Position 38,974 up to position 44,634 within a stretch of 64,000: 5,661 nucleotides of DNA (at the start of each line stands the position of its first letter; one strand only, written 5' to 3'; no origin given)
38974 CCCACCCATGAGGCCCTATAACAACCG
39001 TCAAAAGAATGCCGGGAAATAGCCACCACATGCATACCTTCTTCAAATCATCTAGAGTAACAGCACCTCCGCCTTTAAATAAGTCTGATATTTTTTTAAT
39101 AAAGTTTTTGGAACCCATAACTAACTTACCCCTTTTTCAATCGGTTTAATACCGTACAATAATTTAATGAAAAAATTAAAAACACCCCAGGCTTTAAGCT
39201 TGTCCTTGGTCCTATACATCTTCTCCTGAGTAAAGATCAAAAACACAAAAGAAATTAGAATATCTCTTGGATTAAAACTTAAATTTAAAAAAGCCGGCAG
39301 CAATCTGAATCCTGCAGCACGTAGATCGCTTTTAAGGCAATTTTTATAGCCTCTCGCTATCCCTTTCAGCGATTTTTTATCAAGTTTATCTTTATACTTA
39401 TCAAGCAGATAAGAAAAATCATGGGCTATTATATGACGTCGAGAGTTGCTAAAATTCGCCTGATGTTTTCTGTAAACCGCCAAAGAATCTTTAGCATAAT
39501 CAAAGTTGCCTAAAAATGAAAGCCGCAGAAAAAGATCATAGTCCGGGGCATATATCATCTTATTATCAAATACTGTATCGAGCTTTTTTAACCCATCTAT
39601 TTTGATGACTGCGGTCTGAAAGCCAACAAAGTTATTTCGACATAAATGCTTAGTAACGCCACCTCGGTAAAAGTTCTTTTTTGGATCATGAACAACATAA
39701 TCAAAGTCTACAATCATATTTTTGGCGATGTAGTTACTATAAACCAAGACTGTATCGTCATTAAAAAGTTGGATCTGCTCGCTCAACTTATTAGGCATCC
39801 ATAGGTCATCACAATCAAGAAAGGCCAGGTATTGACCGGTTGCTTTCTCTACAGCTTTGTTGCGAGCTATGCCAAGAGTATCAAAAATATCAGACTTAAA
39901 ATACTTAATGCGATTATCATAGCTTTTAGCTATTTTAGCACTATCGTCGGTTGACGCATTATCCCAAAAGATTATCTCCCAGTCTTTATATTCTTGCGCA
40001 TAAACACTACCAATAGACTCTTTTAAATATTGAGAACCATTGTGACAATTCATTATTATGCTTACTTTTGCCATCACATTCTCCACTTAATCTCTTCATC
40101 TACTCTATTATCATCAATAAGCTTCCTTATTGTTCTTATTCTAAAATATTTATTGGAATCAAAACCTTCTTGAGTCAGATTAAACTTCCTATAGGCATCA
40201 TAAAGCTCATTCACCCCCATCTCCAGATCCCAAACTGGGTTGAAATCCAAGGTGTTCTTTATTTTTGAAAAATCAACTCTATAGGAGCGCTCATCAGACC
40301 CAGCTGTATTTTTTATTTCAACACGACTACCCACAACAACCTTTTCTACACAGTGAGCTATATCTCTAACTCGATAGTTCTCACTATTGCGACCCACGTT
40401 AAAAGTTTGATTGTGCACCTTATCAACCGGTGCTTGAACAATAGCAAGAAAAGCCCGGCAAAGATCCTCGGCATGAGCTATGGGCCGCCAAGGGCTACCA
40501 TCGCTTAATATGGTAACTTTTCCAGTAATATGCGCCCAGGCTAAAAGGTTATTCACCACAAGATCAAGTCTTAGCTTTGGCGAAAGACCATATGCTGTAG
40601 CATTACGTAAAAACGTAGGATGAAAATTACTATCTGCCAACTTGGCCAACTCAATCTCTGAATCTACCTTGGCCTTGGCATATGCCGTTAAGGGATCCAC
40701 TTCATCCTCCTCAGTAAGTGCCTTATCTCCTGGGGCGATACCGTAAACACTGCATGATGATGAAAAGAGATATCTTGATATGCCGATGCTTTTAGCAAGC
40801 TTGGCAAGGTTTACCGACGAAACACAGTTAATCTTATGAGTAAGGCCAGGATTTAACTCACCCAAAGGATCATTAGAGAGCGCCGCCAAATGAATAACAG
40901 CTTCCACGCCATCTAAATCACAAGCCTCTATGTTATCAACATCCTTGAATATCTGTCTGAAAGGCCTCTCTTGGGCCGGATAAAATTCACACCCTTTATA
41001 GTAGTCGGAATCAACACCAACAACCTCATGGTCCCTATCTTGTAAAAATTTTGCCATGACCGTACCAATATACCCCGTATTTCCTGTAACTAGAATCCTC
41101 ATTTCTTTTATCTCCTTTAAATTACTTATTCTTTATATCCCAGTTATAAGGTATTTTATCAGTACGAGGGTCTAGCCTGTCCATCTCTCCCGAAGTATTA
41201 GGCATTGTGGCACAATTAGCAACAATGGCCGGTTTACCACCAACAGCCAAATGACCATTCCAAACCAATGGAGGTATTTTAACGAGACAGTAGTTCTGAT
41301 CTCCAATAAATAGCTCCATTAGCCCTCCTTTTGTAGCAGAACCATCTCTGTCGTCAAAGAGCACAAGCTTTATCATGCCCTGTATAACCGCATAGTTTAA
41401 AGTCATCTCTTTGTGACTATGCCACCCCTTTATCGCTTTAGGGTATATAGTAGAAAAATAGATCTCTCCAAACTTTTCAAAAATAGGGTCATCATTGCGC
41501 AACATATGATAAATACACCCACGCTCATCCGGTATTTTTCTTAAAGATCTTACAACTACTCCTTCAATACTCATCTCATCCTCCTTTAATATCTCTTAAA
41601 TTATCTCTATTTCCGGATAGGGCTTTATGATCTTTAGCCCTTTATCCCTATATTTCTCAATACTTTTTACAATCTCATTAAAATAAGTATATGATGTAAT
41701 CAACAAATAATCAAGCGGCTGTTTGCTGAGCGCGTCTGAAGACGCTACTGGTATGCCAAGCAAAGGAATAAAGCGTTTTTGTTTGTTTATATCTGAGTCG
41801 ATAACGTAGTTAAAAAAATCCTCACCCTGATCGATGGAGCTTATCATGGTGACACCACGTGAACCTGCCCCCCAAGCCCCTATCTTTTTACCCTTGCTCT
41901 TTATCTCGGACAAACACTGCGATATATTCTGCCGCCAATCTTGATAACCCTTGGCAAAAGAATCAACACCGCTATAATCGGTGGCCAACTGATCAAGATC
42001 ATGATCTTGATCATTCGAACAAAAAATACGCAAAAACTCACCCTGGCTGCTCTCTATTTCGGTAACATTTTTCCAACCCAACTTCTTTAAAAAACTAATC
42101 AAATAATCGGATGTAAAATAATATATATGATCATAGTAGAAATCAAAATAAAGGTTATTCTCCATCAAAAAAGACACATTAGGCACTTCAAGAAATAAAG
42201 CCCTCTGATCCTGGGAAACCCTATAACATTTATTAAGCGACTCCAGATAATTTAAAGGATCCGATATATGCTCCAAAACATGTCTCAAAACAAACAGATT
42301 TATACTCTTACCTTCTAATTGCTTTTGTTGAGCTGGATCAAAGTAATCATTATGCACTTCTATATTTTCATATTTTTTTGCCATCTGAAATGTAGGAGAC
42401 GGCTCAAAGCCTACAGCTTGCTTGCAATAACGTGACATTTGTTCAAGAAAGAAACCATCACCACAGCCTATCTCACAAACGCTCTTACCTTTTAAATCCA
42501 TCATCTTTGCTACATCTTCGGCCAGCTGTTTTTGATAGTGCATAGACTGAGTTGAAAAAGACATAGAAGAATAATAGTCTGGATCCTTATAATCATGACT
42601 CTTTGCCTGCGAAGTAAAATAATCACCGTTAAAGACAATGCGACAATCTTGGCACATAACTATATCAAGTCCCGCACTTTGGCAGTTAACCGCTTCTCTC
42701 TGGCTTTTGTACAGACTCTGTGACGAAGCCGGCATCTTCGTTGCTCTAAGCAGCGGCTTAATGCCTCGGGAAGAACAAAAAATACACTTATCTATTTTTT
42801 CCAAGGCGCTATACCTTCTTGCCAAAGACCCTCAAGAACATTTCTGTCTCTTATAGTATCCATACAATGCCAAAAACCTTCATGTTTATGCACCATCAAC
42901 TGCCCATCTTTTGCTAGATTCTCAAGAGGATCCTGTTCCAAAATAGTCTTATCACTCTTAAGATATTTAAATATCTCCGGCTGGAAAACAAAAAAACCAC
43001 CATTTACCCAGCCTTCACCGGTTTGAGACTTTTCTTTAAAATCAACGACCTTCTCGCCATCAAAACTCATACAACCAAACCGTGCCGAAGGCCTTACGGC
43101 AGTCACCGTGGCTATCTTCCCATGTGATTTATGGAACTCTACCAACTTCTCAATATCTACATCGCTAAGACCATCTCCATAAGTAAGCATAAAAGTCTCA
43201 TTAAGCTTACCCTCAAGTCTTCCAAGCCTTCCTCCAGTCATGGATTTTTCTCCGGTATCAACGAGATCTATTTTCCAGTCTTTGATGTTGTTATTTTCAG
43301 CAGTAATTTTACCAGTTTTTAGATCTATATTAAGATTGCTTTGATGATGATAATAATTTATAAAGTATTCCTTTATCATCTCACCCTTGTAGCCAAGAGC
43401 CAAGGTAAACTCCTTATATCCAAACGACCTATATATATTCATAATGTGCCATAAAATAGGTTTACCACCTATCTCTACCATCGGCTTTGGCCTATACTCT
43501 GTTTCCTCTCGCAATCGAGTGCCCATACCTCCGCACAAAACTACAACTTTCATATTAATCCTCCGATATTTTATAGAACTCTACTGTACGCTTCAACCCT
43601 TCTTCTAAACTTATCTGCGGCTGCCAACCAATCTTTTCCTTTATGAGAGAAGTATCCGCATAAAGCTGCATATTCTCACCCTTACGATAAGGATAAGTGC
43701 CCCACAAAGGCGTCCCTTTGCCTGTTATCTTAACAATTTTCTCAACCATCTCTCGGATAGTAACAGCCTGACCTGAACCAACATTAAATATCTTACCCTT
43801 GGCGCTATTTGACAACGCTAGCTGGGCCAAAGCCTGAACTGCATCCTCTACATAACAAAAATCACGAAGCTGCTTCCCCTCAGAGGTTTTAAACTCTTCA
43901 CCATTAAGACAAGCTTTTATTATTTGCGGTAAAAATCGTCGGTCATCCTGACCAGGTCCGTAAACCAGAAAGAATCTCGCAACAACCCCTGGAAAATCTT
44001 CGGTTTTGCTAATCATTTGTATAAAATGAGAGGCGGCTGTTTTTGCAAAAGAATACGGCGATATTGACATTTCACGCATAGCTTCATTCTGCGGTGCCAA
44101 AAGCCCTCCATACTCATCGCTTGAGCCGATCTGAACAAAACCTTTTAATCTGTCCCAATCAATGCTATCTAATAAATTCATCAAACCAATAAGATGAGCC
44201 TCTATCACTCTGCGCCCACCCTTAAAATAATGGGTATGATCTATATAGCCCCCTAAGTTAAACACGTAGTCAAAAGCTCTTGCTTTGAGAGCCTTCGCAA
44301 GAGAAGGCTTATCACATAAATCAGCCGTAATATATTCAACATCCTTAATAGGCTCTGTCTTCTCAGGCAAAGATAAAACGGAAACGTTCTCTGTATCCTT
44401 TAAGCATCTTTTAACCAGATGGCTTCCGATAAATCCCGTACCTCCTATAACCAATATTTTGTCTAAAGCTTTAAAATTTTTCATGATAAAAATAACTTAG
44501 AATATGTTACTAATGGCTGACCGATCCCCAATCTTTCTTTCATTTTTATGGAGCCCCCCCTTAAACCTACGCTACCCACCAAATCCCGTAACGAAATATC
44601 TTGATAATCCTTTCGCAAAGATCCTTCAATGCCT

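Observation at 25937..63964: About 38-kb, at least 37-gene co-directional glycan super-operon combining sulfation, C-methylation, rSAM tailoring and ulosonic/heptose chemistry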

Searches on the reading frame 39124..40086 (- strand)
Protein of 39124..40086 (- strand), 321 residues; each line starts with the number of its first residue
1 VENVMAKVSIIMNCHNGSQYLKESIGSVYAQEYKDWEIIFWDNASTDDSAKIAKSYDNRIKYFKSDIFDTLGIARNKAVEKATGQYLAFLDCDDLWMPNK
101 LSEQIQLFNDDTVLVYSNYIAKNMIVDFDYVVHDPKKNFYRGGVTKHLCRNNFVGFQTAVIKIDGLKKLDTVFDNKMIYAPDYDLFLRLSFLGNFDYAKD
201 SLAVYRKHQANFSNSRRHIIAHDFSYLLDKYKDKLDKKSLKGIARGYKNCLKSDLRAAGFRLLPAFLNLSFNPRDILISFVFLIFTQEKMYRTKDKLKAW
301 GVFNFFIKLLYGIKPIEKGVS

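Call 5: search_protein_families(library=pfam, proteins=[window:39124-40086:-], max_evalue=0.01)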
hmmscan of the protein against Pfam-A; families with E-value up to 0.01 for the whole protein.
window:39124-40086:- (321 aa): 3 families
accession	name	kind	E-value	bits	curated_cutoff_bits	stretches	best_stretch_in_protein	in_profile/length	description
PF00535.33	Glycos_transf_2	-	2.2e-30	106.2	23.3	1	9-134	1-130/168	Glycosyl transferase family 2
PF10111.15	Glyco_tranf_2_2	-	6.6e-10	39.4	27.3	1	10-214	4-224/276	Glycosyltransferase like family 2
PF13641.12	Glyco_tranf_2_3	-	2.6e-05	24.8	27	1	8-112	3-115/230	Glycosyltransferase like family 2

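Call 13: search_protein_families(library=ncbifam, proteins=[window:39124-40086:-], max_evalue=1e-8)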
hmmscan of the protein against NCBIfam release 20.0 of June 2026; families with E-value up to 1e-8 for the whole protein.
window:39124-40086:- (321 aa): 9 families
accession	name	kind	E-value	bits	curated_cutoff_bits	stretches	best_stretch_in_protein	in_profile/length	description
NF047683.1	TeichurnBiosyTuaG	equivalog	4.9e-27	95.2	400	1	1-213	1-211/252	teichuronic acid biosynthesis protein TuaG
NF053739.1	GlytfEpsEBac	equivalog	1.4e-23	83.2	450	1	7-219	2-214/265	glycosyltransferase EpsE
NF007482.0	PRK10073.1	equivalog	7.1e-19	68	423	1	1-112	1-114/334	glycosyltransferase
TIGR04017.1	WcaA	equivalog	8e-19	68.3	495.75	1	7-241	6-241/279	colanic acid biosynthesis glycosyltransferase WcaA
NF007453.0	PRK10018.1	equivalog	1.5e-18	67.5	382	1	7-241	7-242/280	colanic acid biosynthesis glycosyltransferase WcaA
NF050050.1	ProtGlycPglI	equivalog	6.4e-16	58.6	500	1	5-122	1-123/306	GalNAc(5)-diNAcBac-PP-undecaprenol beta-1,3-glucosyltransferase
NF038302.1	EPS_HpsE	equivalog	3.1e-11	42.8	300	1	8-107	3-110/307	hormogonium polysaccharide biosynthesis glycosyltransferase HpsE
TIGR03937.1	PgaC_IcaA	equivalog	6e-10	38.6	422.3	1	5-106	44-148/407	poly-beta-1,6-N-acetyl-D-glucosamine synthase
TIGR04283.1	glyco_like_mftF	equivalog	8.3e-10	38.6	182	1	8-201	1-181/221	TIGR04283 family arsenosugar biosynthesis glycosyltransferase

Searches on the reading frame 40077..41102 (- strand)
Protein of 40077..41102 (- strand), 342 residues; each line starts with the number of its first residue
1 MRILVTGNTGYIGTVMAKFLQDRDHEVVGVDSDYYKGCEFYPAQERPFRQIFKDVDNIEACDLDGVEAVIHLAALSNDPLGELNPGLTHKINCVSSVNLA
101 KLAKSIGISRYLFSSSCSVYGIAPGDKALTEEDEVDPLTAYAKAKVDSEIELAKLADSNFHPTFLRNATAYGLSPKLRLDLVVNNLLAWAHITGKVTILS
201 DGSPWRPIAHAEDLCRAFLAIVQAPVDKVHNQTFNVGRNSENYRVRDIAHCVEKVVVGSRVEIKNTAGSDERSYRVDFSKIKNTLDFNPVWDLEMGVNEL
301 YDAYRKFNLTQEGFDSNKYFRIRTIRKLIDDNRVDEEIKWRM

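Call 5: search_protein_families(library=pfam, proteins=[window:40077-41102:-], max_evalue=0.01)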
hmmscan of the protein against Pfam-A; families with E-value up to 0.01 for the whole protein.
window:40077-41102:- (342 aa): 7 families
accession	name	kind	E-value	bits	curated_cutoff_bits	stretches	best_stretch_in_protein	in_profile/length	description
PF01370.27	Epimerase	-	4.3e-42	144.6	20.9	1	3-237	1-240/240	NAD dependent epimerase/dehydratase family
PF16363.11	GDP_Man_Dehyd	-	5.4e-21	75.8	27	1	4-299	1-331/332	GDP-mannose 4,6 dehydratase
PF04321.23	RmlD_sub_bind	-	4.8e-14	52.5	27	1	1-236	1-212/287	RmlD substrate binding domain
PF01073.25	3Beta_HSD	-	2.3e-05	24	22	1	4-150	1-155/280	3-beta hydroxysteroid dehydrogenase/isomerase family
PF02719.21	Polysacc_synt_2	-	2.9e-05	23.8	20.2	1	3-115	1-127/293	Polysaccharide biosynthesis protein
PF13460.12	NAD_binding_10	-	0.00092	19.6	27.2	1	7-166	1-147/184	NAD(P)H-binding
PF03721.20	UDPG_MGDP_dh_N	-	0.0027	17.8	27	1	1-34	1-33/187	UDP-glucose/GDP-mannose dehydrogenase family, NAD binding domain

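Call 13: search_protein_families(library=ncbifam, proteins=[window:40077-41102:-], max_evalue=1e-8)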
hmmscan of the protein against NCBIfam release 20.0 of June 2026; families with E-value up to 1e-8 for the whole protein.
window:40077-41102:- (342 aa): 10 families
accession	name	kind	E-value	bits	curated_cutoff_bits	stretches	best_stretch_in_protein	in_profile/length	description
TIGR01179.1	galE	equivalog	9.3e-28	97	262.3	1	2-300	1-321/332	UDP-glucose 4-epimerase GalE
TIGR01181.1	dTDP_gluc_dehyt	equivalog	1.2e-15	57.4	365.1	1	2-306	1-313/321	dTDP-glucose 4,6-dehydratase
TIGR04180.1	EDH_00030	hypoth_equivalog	7.2e-15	54.8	475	1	3-266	1-265/297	NAD-dependent 4,6-dehydratase LegB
TIGR02197.1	heptose_epim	equivalog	8.7e-13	48.1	274.6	1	3-299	1-308/316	ADP-glyceromanno-heptose 6-epimerase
TIGR02622.1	CDP_4_6_dhtase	equivalog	1.3e-11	44.3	278.45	1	2-313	6-339/352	CDP-glucose 4,6-dehydratase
TIGR01214.1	rmlD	equivalog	3.1e-11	42.9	224.05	1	2-254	1-228/285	dTDP-4-dehydrorhamnose reductase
TIGR03466.1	HpnA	hypoth_equivalog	1.1e-09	37.6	367.65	1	1-158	1-158/327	hopanoid-associated sugar epimerase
NF042422.1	oxyalk_red_OleD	equivalog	3e-09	36.7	580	1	1-169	1-167/329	2-alkyl-3-oxoalkanoate reductase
NF011728.1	PRK15181.1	equivalog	4.4e-09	35.8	760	0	2-302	17-335/348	Vi polysaccharide biosynthesis UDP-N-acetylglucosaminuronic acid C-4 epimerase TviC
NF007490.0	PRK10084.1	subfamily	9e-09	34.8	649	0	1-76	1-84/361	dTDP-glucose 4,6-dehydratase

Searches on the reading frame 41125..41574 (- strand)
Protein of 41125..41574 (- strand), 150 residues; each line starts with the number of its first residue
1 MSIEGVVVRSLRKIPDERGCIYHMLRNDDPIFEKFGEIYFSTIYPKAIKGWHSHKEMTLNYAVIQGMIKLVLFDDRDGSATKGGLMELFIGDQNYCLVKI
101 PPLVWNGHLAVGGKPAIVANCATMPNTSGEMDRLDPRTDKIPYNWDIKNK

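Call 5: search_protein_families(library=pfam, proteins=[window:41125-41574:-], max_evalue=0.01)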
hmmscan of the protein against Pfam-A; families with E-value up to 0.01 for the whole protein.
window:41125-41574:- (150 aa): 3 families
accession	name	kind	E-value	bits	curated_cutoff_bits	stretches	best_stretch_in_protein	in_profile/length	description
PF00908.23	dTDP_sugar_isom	-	5.5e-06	26.6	27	1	2-131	3-141/168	dTDP-4-dehydrorhamnose 3,5-epimerase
PF14667.12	Polysacc_synt_C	-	0.00058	20.4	28.7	1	16-102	3-79/111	Polysaccharide biosynthesis C-terminal domain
PF05523.17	FdtA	-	0.00072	19.8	23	1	7-109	4-98/131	WxcM-like, C-terminal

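Call 13: search_protein_families(library=ncbifam, proteins=[window:41125-41574:-], max_evalue=1e-8)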
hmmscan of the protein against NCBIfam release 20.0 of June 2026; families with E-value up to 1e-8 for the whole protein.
window:41125-41574:- (150 aa): 0 families

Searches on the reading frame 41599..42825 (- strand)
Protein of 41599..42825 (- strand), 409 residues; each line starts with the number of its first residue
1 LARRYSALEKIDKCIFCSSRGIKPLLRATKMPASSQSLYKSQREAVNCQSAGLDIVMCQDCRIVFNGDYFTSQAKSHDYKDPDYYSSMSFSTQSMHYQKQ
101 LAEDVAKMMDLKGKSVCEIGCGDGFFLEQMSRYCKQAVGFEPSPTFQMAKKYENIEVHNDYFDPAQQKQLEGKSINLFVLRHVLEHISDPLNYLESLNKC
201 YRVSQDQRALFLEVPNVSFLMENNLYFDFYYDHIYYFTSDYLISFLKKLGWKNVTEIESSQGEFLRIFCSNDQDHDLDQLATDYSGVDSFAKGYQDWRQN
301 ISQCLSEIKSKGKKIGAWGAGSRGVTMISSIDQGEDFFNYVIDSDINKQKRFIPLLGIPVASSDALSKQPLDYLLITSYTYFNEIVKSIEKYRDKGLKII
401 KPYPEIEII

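Call 5: search_protein_families(library=pfam, proteins=[window:41599-42825:-], max_evalue=0.01)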
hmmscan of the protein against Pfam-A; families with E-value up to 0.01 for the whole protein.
window:41599-42825:- (409 aa): 8 families
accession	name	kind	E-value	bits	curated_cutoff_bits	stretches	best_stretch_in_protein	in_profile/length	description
PF08484.17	Methyltransf_14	-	1.7e-21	77.1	23.5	1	283-404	39-160/160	C-methyltransferase C-terminal domain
PF13489.12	Methyltransf_23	-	9e-21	74.7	27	1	96-255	4-163/164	Methyltransferase domain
PF08241.18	Methyltransf_11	-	2.7e-08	34.7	21.2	1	118-200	2-86/95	Methyltransferase domain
PF08242.18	Methyltransf_12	-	2.9e-06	28.4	30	1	118-200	2-91/98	Methyltransferase domain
PF08003.17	Methyltransf_9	-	8.7e-06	25.4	23.8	1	107-258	110-267/315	Protein of unknown function (DUF1698)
PF13649.12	Methyltransf_25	-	4.2e-05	24.6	27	1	116-203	1-92/97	Methyltransferase domain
PF13847.12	Methyltransf_31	-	0.00015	21.9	27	1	112-199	3-99/145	Methyltransferase domain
PF08421.16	Methyltransf_13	-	0.0084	16.7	31.3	0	14-70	1-56/62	Putative zinc binding domain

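Call 13: search_protein_families(library=ncbifam, proteins=[window:41599-42825:-], max_evalue=1e-8)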
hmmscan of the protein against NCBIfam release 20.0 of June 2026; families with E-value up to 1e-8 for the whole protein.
window:41599-42825:- (409 aa): 1 family
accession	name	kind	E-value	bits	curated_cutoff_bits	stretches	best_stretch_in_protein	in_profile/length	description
TIGR00452.1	TIGR00452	equivalog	9.5e-10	37.8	275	1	107-260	112-271/316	tRNA 5-methoxyuridine(34)/uridine 5-oxyacetic acid(34) synthase CmoB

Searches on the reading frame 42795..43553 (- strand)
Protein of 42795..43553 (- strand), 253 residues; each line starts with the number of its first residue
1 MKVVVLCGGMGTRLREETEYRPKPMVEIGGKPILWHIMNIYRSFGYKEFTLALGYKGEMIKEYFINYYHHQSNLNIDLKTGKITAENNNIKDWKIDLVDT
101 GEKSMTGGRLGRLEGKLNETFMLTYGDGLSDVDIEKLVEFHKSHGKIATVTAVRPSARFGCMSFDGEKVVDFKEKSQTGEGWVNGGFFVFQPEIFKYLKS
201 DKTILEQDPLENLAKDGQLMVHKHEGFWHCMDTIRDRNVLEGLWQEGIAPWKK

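Call 5: search_protein_families(library=pfam, proteins=[window:42795-43553:-], max_evalue=0.01)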
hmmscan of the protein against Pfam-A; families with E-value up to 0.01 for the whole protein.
window:42795-43553:- (253 aa): 2 families
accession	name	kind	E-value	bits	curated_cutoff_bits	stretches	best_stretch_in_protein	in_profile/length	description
PF00483.29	NTP_transferase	-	5.7e-19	69.1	21.2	1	2-202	1-198/245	Nucleotidyl transferase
PF12804.13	NTP_transf_3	-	2.6e-06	28.2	27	1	3-55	1-48/160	MobA-like NTP transferase domain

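Call 13: search_protein_families(library=ncbifam, proteins=[window:42795-43553:-], max_evalue=1e-8)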
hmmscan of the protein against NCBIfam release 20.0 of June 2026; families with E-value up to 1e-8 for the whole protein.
window:42795-43553:- (253 aa): 11 families
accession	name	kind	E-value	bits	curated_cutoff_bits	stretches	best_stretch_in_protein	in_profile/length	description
TIGR02623.1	G1P_cyt_trans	equivalog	5.3e-108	360.3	300.25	1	1-252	1-253/255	glucose-1-phosphate cytidylyltransferase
TIGR03992.1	Arch_glmU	subfamily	1.5e-28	99.8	292.1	2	1-73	1-73/393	bifunctional sugar-1-phosphate nucleotidylyltransferase/acetyltransferase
NF049965.1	GlMnHpPGnyltfHddC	equivalog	3.1e-25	89.1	300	1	1-203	1-180/221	D-glycero-D-manno-heptose 1-phosphate guanosyltransferase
NF052502.1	man1P_GTase_Rv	exception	2.3e-23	82.6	440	1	2-235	2-221/352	mannose-1-phosphate guanylyltransferase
NF041313.1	UDPGP_AglF_Halo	equivalog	1.4e-21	77.1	400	1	1-69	1-69/234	UTP--glucose-1-phosphate uridylyltransferase AglF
NF041173.1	Sug_nt_acttase_Thmprot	equivalog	6.3e-17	61.6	600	1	1-229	1-212/405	bifunctional sugar-1-phosphate nucleotidylyltransferase/acetyltransferase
TIGR01208.1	rmlA_long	equivalog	1.1e-14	54.1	320.25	1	2-229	1-219/353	glucose-1-phosphate thymidylyltransferase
TIGR02091.1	glgC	equivalog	3.3e-14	52.7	424.9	1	3-235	3-250/364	glucose-1-phosphate adenylyltransferase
NF045761.1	NAMPUrTaseMurU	equivalog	6.3e-14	52.4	250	1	1-235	1-218/226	N-acetylmuramate alpha-1-phosphate uridylyltransferase MurU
NF041135.1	IPPtranDIPPsyn_Thcocales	equivalog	2.4e-11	43.3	580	0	1-71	1-67/419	bifunctional L-myo-inositol-1-phosphate cytidylyltransferase/CDP-L-myo-inositol myo-inositolphosphotransferase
NF003670.0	PRK05293.1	equivalog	4.9e-09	35.6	470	0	4-235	8-249/382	glucose-1-phosphate adenylyltransferase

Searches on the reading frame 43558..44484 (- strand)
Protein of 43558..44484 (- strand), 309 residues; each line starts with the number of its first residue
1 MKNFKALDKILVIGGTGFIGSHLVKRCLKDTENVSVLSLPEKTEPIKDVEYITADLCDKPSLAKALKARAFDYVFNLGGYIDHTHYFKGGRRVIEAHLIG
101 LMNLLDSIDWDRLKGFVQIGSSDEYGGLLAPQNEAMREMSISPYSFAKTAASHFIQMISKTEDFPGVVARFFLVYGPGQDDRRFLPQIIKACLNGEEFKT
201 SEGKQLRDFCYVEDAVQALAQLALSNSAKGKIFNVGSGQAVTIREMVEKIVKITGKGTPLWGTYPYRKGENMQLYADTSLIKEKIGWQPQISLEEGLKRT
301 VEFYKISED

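Call 5: search_protein_families(library=pfam, proteins=[window:43558-44484:-], max_evalue=0.01)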
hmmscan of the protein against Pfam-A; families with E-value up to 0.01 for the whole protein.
window:43558-44484:- (309 aa): 8 families
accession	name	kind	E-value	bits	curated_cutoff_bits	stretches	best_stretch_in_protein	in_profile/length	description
PF01370.27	Epimerase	-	3.2e-46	158.1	20.9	1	10-236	1-240/240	NAD dependent epimerase/dehydratase family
PF16363.11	GDP_Man_Dehyd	-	7.6e-41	141.1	27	1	11-300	1-332/332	GDP-mannose 4,6 dehydratase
PF01073.25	3Beta_HSD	-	7.3e-12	45.3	22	1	11-225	1-233/280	3-beta hydroxysteroid dehydrogenase/isomerase family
PF02719.21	Polysacc_synt_2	-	8.4e-07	28.9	20.2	1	10-256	1-249/293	Polysaccharide biosynthesis protein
PF07993.18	NAD_binding_4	-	2.9e-06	27.1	20.1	1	14-38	3-27/258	Male sterility protein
PF13460.12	NAD_binding_10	-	6.4e-06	26.6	27.2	1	14-156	1-132/184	NAD(P)H-binding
PF05368.20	NmrA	-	4.9e-05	23.5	27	1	8-68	3-69/298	NmrA-like family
PF04321.23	RmlD_sub_bind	-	0.00023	20.8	27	1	9-82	2-63/287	RmlD substrate binding domain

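Call 13: search_protein_families(library=ncbifam, proteins=[window:43558-44484:-], max_evalue=1e-8)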
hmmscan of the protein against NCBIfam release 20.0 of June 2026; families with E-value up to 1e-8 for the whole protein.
window:43558-44484:- (309 aa): 17 families
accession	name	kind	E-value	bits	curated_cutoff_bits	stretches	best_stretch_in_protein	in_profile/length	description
TIGR01181.1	dTDP_gluc_dehyt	equivalog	1.9e-42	145.5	365.1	1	9-306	1-313/321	dTDP-glucose 4,6-dehydratase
TIGR04180.1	EDH_00030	hypoth_equivalog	1.2e-35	123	475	1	10-291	1-296/297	NAD-dependent 4,6-dehydratase LegB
TIGR01179.1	galE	equivalog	3.8e-34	118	262.3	1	9-301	1-322/332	UDP-glucose 4-epimerase GalE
NF007490.0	PRK10084.1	subfamily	1.2e-25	90.3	649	1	9-305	2-335/361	dTDP-glucose 4,6-dehydratase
NF007582.0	PRK10217.1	equivalog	1.7e-24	86.6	698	1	8-308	2-335/355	dTDP-glucose 4,6-dehydratase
TIGR02197.1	heptose_epim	equivalog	3.5e-24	85.6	274.6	1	10-304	1-313/316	ADP-glyceromanno-heptose 6-epimerase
NF042422.1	oxyalk_red_OleD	equivalog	1.2e-15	57.7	580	1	9-257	2-253/329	2-alkyl-3-oxoalkanoate reductase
NF008872.0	PRK11908.1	equivalog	1.4e-15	57.2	294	0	175-254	188-271/349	bifunctional UDP-4-keto-pentose/UDP-xylose synthase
NF011728.1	PRK15181.1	equivalog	3.2e-15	56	760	1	70-304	90-337/348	Vi polysaccharide biosynthesis UDP-N-acetylglucosaminuronic acid C-4 epimerase TviC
NF047922.1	GDPFucSynFcl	equivalog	3e-13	49.9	500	1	202-304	202-301/308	GDP-L-fucose synthase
NF008360.0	PRK11150.1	equivalog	7.5e-13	48.3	452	1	10-282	2-282/310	ADP-glyceromanno-heptose 6-epimerase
NF007956.0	PRK10675.1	subfamily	6.5e-12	45.2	394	0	193-300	217-325/338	UDP-glucose 4-epimerase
TIGR02622.1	CDP_4_6_dhtase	equivalog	8.6e-12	44.8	278.45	1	9-305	6-331/352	CDP-glucose 4,6-dehydratase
NF042423.1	oxyalk_red_Shew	equivalog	1.6e-11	43.9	580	0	6-253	7-256/331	2-alkyl-3-oxoalkanoate reductase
NF005998.1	PRK08125.1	equivalog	1.7e-09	36.6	777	0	182-303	509-648/649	bifunctional UDP-4-amino-4-deoxy-L-arabinose formyltransferase/UDP-glucuronic acid oxidase ArnA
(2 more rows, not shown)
